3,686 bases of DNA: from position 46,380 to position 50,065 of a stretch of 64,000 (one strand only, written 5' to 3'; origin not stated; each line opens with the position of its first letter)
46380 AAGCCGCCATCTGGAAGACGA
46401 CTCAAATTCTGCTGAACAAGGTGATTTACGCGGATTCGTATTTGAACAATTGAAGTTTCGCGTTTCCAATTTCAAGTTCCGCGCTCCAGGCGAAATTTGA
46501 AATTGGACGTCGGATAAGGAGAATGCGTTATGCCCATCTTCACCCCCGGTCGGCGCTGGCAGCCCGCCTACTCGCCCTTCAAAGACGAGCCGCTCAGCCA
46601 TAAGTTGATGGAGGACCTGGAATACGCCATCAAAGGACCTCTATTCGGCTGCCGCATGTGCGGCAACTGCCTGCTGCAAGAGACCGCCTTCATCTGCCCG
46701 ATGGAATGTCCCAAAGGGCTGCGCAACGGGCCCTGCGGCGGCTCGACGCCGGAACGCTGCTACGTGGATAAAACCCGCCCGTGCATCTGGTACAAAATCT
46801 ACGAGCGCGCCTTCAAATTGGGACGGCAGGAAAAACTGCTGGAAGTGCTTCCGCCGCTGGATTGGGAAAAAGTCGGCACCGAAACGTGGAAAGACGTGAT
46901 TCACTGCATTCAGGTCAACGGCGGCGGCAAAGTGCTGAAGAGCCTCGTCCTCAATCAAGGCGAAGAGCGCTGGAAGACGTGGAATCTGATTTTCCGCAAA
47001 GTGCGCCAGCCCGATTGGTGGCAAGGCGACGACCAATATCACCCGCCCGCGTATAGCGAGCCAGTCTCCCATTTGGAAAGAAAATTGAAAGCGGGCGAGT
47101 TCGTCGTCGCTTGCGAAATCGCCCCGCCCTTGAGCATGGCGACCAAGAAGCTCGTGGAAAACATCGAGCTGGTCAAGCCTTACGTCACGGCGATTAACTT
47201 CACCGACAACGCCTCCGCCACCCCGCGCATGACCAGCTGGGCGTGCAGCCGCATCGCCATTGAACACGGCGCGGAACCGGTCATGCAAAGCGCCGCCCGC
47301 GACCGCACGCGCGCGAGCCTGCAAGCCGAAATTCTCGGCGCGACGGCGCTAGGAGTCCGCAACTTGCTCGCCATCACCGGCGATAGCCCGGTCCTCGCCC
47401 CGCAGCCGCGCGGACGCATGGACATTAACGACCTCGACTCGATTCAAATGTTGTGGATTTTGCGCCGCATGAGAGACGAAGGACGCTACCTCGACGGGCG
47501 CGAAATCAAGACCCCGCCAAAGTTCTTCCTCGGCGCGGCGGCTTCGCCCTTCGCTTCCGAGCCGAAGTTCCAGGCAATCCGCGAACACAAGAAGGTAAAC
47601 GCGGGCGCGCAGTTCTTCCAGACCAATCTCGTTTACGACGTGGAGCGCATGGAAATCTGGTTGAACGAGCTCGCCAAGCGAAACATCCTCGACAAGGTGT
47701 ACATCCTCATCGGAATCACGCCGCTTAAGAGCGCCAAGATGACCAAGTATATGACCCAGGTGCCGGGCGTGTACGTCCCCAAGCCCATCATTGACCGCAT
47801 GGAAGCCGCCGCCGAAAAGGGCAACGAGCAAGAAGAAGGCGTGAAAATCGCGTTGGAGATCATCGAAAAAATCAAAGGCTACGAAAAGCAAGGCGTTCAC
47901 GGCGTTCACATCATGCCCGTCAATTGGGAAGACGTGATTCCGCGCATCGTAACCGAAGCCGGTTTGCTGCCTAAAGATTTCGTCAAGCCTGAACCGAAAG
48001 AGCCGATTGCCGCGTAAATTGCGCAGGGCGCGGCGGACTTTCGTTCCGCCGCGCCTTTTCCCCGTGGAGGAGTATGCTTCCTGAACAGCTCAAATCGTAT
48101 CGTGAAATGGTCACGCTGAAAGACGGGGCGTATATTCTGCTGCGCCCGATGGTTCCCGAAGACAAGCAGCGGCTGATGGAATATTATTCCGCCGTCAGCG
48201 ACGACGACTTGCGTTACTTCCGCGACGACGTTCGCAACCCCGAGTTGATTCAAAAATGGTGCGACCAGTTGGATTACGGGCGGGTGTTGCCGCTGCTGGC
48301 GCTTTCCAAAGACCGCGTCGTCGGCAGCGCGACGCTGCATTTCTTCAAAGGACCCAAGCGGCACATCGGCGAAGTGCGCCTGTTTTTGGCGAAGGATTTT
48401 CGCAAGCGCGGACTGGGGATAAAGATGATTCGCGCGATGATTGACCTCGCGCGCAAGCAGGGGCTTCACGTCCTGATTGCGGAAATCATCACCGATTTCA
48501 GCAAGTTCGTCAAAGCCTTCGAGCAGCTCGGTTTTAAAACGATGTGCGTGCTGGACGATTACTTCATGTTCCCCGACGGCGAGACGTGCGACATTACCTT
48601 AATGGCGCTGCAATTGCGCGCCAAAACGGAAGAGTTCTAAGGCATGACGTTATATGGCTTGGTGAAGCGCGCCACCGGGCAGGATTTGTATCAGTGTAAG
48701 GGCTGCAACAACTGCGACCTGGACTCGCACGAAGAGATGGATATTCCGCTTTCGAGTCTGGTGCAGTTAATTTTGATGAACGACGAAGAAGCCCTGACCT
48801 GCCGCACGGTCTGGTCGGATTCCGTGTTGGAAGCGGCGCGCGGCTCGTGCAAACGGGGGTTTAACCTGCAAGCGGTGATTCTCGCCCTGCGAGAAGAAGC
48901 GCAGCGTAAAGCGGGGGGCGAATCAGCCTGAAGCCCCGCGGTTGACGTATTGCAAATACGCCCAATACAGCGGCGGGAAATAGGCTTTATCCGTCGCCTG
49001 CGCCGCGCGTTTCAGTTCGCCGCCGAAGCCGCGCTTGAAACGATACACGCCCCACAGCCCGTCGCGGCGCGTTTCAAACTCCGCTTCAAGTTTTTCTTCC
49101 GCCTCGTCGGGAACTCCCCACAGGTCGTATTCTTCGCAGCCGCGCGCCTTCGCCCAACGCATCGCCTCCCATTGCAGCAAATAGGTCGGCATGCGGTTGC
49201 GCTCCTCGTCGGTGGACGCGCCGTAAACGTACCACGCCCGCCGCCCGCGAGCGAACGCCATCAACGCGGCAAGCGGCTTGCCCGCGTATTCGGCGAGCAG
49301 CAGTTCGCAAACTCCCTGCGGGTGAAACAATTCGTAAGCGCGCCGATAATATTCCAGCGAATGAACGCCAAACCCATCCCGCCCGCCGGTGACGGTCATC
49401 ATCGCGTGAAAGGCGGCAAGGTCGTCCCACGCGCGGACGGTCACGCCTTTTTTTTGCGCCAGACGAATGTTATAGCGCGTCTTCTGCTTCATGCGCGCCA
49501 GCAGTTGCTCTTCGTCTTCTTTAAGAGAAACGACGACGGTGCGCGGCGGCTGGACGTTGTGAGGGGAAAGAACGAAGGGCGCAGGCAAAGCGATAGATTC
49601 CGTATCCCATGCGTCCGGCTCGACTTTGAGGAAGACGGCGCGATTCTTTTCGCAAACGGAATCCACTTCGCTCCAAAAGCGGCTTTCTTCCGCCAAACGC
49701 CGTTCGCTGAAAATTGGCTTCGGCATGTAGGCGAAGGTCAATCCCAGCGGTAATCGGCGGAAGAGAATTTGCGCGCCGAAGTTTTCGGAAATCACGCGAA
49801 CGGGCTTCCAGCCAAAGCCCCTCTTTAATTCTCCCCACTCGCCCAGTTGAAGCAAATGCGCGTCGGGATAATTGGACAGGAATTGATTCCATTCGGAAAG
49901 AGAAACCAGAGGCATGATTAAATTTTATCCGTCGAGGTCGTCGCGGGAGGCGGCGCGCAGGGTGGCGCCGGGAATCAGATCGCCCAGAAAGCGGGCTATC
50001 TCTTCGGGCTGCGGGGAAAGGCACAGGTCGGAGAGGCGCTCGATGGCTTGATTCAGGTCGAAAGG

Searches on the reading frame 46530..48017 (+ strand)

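Call 27: search_protein_families(library=ncbifam, proteins=[window:46530-48017:+], max_evalue=1e-25)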
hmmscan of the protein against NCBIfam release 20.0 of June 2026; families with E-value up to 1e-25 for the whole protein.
window:46530-48017:+ (495 aa): 1 family
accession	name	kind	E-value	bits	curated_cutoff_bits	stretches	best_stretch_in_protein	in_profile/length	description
NF006396.0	PRK08645.1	equivalog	1.2e-55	188.7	453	1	179-463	311-587/611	bifunctional homocysteine S-methyltransferase/methylenetetrahydrofolate reductase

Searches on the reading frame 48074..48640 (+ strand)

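Call 59: search_protein_families(library=pfam, proteins=[window:48074-48640:+], max_evalue=0.00001)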
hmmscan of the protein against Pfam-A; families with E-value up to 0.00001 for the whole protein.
window:48074-48640:+ (188 aa): 5 families
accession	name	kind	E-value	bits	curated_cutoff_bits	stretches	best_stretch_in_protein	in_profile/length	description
PF00583.31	Acetyltransf_1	-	9.5e-12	45.7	20.7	1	48-154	11-116/116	Acetyltransferase (GNAT) family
PF13302.13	Acetyltransf_3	-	2.1e-11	45.1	25.4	1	21-155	2-138/138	Acetyltransferase (GNAT) domain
PF13420.13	Acetyltransf_4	-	3.6e-10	40.5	24.3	1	49-157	27-137/155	Acetyltransferase (GNAT) domain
PF13673.13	Acetyltransf_10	-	9.3e-07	29.3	23.6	1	41-157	5-110/128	Acetyltransferase (GNAT) domain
PF13508.13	Acetyltransf_7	-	1.1e-06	29.3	27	1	76-155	8-83/84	Acetyltransferase (GNAT) domain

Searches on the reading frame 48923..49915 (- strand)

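Call 59: search_protein_families(library=pfam, proteins=[window:48923-49915:-], max_evalue=0.00001)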
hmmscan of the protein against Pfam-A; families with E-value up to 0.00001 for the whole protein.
window:48923-49915:- (330 aa): 2 families
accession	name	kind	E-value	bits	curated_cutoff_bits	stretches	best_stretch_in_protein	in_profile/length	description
PF02388.22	FemAB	-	8.9e-38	130.6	24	2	214-320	307-401/406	FemAB family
PF13480.13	Acetyltransf_6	-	7.1e-16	59.1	22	1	142-267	3-136/143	Acetyltransferase (GNAT) domain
